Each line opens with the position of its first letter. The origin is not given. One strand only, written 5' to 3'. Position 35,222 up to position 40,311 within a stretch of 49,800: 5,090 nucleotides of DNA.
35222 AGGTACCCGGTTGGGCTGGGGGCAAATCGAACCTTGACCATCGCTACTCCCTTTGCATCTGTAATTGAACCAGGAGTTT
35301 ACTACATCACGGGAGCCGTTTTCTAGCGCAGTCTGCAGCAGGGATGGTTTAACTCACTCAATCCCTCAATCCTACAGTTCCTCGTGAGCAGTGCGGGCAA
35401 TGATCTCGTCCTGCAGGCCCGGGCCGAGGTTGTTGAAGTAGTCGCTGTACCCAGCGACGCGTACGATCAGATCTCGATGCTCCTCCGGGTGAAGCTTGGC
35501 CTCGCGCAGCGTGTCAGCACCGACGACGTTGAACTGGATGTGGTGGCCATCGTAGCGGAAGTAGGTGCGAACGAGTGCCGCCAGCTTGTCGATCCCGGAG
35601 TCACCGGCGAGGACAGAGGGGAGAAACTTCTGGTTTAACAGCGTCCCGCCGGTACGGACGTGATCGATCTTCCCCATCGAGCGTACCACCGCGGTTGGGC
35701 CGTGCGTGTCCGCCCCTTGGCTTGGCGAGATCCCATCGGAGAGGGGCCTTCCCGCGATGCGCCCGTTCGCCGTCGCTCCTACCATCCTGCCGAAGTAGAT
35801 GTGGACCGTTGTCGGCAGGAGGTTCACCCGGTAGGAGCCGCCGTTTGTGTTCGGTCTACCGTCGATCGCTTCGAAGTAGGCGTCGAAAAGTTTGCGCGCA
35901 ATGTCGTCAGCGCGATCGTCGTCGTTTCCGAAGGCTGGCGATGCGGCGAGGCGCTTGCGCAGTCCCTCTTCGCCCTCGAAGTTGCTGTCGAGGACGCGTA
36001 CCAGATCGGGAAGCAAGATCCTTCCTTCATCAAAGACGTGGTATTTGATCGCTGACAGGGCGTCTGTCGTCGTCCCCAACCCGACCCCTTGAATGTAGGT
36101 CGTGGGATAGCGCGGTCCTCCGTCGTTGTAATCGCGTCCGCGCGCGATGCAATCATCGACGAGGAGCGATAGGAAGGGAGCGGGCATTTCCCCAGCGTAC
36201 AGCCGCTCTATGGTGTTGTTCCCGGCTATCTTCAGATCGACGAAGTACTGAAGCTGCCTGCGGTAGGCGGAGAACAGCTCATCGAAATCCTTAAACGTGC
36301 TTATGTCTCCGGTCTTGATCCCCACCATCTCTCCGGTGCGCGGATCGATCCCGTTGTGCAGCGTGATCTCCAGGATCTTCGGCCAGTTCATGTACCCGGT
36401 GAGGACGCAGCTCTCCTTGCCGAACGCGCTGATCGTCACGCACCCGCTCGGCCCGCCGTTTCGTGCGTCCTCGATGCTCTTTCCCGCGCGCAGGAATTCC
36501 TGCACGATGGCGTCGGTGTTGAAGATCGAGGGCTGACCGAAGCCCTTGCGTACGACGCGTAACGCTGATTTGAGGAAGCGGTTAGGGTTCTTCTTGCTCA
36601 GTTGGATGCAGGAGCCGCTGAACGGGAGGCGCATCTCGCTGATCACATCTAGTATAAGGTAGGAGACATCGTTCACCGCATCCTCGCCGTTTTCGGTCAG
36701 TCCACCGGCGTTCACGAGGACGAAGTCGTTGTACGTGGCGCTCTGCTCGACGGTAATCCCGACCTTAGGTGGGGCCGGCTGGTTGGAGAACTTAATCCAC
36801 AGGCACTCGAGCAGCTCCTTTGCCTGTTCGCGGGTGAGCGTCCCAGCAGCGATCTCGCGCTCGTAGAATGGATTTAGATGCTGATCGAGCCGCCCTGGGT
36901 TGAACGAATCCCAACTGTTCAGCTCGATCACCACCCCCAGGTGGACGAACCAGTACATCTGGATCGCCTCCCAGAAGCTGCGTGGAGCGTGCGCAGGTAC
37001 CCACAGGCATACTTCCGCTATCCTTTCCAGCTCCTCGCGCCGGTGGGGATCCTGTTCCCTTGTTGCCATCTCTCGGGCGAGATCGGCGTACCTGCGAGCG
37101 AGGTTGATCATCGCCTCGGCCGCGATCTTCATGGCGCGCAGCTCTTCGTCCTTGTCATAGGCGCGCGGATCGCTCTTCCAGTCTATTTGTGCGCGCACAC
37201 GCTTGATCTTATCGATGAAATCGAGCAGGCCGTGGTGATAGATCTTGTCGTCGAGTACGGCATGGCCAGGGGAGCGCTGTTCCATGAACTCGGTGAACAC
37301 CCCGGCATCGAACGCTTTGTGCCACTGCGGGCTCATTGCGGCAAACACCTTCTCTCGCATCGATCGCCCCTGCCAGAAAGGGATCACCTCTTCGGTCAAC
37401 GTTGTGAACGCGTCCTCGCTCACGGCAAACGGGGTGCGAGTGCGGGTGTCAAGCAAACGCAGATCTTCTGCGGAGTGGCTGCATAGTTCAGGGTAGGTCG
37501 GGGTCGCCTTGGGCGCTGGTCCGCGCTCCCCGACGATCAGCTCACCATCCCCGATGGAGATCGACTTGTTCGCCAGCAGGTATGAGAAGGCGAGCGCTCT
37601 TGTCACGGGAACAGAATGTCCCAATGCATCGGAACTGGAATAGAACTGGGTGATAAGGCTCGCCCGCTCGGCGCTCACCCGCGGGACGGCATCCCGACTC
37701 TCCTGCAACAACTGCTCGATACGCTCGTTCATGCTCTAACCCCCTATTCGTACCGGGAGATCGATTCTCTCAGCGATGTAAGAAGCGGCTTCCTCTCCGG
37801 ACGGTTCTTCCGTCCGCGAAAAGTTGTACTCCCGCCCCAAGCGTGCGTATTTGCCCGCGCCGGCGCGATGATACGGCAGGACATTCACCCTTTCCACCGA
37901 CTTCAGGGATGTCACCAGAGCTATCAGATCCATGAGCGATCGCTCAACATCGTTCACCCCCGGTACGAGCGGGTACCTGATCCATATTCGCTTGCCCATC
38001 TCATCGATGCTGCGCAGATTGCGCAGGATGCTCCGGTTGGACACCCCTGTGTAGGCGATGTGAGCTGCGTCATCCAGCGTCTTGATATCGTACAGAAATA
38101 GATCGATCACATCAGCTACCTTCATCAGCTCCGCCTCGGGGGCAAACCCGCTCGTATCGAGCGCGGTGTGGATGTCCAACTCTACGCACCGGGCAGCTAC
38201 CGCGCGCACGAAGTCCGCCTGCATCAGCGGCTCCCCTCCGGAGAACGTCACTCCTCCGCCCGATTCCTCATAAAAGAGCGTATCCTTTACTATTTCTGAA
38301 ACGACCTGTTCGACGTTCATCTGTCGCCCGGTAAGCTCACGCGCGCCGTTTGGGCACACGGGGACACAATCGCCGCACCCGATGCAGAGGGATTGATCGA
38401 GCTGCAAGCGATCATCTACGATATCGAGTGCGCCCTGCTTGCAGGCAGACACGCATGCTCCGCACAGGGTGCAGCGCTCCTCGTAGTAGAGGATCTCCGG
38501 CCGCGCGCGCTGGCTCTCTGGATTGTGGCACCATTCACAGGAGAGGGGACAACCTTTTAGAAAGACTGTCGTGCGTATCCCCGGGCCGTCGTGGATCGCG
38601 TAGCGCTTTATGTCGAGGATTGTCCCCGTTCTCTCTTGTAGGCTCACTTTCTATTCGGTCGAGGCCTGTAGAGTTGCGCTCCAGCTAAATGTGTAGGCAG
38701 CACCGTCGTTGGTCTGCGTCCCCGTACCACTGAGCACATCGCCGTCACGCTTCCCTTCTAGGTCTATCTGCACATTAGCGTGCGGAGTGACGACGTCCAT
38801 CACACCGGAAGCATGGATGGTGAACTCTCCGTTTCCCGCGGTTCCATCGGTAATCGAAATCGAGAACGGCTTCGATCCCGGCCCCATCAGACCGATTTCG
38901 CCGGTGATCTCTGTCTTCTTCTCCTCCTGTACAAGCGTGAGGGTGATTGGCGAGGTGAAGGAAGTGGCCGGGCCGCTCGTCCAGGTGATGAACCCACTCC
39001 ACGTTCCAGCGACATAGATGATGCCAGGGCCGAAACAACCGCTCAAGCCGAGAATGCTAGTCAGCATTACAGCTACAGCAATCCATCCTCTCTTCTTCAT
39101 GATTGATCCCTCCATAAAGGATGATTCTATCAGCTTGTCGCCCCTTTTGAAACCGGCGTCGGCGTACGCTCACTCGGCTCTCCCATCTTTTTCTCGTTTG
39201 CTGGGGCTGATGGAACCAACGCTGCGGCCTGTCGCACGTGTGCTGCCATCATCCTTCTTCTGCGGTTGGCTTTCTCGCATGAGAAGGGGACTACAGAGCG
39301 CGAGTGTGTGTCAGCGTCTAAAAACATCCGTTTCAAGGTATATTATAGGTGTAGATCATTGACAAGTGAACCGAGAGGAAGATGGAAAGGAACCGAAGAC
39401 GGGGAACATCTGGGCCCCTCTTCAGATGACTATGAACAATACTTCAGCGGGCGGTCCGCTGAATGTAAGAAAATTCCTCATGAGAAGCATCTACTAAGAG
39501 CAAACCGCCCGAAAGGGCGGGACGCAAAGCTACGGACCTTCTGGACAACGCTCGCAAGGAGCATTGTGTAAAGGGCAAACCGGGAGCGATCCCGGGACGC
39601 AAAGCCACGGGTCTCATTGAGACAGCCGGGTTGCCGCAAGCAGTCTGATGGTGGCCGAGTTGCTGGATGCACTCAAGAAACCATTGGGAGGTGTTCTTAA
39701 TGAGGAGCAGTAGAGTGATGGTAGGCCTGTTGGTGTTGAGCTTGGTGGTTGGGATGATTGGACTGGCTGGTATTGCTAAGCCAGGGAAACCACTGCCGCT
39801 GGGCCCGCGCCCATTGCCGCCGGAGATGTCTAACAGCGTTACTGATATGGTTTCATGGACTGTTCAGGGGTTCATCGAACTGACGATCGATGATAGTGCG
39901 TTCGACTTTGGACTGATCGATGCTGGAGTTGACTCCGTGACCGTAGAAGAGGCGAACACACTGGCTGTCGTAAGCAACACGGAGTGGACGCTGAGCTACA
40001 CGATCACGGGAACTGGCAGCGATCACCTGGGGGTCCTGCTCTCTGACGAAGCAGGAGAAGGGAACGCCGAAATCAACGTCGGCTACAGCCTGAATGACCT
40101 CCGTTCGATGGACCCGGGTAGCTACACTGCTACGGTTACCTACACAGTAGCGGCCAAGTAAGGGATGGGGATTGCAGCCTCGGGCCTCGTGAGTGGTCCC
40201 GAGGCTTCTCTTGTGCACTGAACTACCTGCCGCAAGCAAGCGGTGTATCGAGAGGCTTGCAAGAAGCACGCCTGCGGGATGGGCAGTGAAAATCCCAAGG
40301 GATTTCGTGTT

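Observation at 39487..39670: Tandem c-di-GMP-I riboswitch in which the second aptamer appears to sit inside P3 of the first (copy 1)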

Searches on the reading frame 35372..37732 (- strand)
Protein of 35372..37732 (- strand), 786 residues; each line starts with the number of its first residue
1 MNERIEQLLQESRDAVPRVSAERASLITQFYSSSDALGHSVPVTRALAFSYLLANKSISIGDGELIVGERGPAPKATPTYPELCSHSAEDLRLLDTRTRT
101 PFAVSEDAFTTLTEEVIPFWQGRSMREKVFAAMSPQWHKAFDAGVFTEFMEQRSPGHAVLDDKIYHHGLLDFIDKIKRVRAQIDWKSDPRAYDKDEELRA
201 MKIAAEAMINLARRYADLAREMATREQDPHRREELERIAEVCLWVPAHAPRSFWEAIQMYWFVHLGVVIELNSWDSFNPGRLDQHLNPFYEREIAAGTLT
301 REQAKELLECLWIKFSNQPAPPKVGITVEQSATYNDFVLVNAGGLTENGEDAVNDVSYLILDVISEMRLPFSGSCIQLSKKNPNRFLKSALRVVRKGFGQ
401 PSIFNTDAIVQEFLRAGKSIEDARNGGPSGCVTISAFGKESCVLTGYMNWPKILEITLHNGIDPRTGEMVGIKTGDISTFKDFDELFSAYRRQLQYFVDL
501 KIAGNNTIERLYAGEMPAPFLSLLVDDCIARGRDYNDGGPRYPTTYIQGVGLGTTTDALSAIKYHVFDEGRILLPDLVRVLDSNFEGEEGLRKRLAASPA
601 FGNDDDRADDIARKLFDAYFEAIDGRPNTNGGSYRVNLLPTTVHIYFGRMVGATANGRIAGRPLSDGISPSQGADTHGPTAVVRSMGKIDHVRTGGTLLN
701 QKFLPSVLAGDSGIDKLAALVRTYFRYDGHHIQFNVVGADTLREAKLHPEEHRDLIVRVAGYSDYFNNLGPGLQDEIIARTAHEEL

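Call 29: search_protein_families(library=pfam, proteins=[window:35372-37732:-], max_evalue=0.01)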
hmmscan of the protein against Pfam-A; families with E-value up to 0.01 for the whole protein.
window:35372-37732:- (786 aa): 2 families
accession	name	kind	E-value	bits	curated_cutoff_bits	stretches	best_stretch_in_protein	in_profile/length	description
PF02901.20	PFL-like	-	2.3e-216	720.8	24.3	1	1-648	1-647/647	Pyruvate formate lyase-like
PF01228.26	Gly_radical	-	1.5e-35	122.4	22.2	1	665-767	2-106/106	Glycine radical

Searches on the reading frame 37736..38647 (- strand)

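Call 29: search_protein_families(library=pfam, proteins=[window:37736-38647:-], max_evalue=0.01)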
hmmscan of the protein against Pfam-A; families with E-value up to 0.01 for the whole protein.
window:37736-38647:- (303 aa): 15 families
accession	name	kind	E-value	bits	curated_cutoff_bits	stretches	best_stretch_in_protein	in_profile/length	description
PF04055.27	Radical_SAM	-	2.4e-18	67.3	29.5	1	98-241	14-165/166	Radical SAM superfamily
PF00037.32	Fer4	-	1.9e-15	56.4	21.1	2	83-103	3-23/24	4Fe-4S binding domain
PF13353.11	Fer4_12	-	1.2e-12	48.7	22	2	20-55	2-37/137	4Fe-4S single cluster domain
PF12797.12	Fer4_2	-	4.4e-11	42.4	24.5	2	52-70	3-21/22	4Fe-4S binding domain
PF12838.12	Fer4_7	-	1e-09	39.1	27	1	58-102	1-52/52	4Fe-4S dicluster domain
PF12837.12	Fer4_6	-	1.2e-09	38.1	25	2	84-102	5-23/24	4Fe-4S binding domain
PF13237.11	Fer4_10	-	1.4e-08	35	25.5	2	55-99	5-53/53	4Fe-4S dicluster domain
PF13187.11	Fer4_9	-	7e-08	32.8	27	1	58-102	1-51/52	4Fe-4S dicluster domain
PF13484.11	Fer4_16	-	6e-07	30.6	30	1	88-117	2-31/66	4Fe-4S double cluster binding domain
PF14697.11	Fer4_21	-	8.8e-07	29.4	35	1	56-99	5-52/59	4Fe-4S dicluster domain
PF12800.12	Fer4_4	-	1.3e-06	28.7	24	2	57-71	2-16/17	4Fe-4S binding domain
PF13183.11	Fer4_8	-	6.6e-05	23.8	27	0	86-101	52-67/68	4Fe-4S dicluster domain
PF13459.11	Fer4_15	-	0.00014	23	22.4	0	83-102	3-22/66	4Fe-4S single cluster domain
PF12798.12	Fer4_3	-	0.0015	19.7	27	1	88-102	1-15/15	4Fe-4S binding domain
PF25160.1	LdpA_Fe-S-bd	-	0.0029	17.8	27.6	1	84-101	24-41/49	LdpA Fe-S cluster-binding domain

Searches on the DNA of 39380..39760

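Call 15: search_rna_families(source=window, start=39380, end=39760, threshold=evalue, max_evalue=10, show_alignments=6)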
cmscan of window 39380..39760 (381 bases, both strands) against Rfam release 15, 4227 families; matches with E-value up to 10: 6.
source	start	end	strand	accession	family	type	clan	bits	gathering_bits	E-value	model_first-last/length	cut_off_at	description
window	39565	39639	+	RF03167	c-di-GMP-I-GGC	Cis-reg; riboswitch;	CL00126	72.7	59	1.5e-17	1-80/80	no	c-di-GMP-I-GGC riboswitch aptamer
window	39489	39545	+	RF01051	c-di-GMP-I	Cis-reg; riboswitch;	CL00126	37.1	35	7.1e-06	1-87/87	no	c-di-GMP-I riboswitch aptamer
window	39597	39702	-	RF02537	TarA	Gene; sRNA;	-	14.9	80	5.7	1-99/99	no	Vibrio ToxT activated RNA TarA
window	39488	39536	+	RF03042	porB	Gene; sRNA;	-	14.7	35.1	7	1-61/61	no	porB RNA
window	39543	39715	+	RF02165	PVT1_2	Gene; lncRNA;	-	12.1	47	9.4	1-172/172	no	Pvt1 oncogene conserved region 2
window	39573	39616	-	RF02133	HOXB13-AS1_2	Gene; lncRNA;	-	10.1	40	7.4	1-81/81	no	HOXB13 antisense RNA 1 conserved region 2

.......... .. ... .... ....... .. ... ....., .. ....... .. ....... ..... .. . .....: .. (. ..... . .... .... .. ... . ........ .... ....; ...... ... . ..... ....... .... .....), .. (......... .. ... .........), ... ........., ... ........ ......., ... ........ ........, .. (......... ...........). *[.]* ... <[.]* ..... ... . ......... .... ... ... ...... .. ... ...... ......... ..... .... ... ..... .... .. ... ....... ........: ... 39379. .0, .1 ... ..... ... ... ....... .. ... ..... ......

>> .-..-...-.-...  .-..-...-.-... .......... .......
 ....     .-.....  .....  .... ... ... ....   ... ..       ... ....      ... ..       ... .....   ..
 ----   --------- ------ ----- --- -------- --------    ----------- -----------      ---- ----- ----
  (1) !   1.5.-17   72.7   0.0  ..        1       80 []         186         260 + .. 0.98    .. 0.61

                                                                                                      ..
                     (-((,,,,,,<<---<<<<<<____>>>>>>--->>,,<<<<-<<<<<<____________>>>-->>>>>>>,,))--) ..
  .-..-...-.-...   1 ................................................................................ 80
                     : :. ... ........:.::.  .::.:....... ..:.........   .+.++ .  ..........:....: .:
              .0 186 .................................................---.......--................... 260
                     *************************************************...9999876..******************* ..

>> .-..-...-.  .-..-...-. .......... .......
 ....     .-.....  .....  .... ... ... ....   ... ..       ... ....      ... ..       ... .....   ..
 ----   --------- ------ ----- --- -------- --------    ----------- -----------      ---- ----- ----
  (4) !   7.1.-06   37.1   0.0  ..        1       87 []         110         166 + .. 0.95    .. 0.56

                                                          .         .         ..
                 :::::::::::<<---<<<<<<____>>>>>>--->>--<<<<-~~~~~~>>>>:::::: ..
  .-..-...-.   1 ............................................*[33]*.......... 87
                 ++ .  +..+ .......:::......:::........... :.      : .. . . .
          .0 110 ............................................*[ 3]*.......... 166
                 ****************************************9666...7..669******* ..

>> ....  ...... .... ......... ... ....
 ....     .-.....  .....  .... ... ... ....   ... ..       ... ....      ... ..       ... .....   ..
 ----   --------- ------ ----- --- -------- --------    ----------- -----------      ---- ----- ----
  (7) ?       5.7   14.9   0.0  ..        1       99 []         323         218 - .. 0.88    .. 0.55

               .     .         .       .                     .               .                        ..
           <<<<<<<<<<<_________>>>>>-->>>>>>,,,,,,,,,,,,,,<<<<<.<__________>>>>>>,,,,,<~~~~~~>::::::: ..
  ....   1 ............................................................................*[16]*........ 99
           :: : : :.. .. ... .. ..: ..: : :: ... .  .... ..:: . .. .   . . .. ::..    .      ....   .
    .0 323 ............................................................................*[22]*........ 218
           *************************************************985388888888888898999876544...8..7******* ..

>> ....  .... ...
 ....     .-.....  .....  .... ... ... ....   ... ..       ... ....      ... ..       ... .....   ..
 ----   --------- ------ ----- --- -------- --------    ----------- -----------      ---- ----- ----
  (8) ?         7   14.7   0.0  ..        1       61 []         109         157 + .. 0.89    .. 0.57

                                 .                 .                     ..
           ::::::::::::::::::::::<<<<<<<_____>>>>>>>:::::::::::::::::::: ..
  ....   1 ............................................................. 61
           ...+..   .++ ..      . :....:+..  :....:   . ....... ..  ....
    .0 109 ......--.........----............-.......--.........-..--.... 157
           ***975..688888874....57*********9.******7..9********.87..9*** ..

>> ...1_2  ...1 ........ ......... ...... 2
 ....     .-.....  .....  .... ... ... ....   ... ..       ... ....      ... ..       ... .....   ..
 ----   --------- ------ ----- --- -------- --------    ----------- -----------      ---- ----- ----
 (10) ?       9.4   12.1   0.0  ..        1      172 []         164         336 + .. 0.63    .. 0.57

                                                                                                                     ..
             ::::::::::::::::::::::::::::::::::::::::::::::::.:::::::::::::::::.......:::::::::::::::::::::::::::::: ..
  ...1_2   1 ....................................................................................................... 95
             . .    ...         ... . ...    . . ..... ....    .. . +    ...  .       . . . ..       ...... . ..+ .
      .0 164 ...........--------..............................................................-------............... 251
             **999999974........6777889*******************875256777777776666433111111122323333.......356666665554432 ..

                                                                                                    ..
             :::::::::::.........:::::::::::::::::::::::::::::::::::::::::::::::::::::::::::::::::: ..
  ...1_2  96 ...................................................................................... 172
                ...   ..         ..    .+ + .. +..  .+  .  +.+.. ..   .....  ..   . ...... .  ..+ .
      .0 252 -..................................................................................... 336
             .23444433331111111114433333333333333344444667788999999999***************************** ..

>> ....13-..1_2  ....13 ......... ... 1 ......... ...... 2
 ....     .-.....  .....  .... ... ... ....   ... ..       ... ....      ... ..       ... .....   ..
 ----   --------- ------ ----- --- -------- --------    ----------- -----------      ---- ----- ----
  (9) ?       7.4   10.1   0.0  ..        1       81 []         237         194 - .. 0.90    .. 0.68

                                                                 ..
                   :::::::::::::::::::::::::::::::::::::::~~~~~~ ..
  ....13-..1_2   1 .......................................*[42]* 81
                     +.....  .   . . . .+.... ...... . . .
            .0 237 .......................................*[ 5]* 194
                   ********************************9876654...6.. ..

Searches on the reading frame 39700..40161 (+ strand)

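Call 29: search_protein_families(library=pfam, proteins=[window:39700-40161:+], max_evalue=0.01)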
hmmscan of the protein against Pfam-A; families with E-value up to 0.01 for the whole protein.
window:39700-40161:+ (153 aa): 1 family
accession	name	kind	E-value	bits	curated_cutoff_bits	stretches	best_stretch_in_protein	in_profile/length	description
PF14352.11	DUF4402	-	0.0033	18.5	25.2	1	62-151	41-128/129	Domain of unknown function (DUF4402)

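Call 37: search_protein_families(library=ncbifam, proteins=[window:39700-40161:+], max_evalue=1)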
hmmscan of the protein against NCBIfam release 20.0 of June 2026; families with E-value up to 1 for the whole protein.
window:39700-40161:+ (153 aa): 2 families
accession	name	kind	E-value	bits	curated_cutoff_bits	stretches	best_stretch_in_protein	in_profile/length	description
TIGR02518.1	EutH_ACDH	equivalog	0.0005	19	620.1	1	58-132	231-304/488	acetaldehyde dehydrogenase (acetylating)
NF006616.1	PRK09183.1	subfamily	0.15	11.3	300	1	62-122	71-128/253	IS21-like element helper ATPase IstB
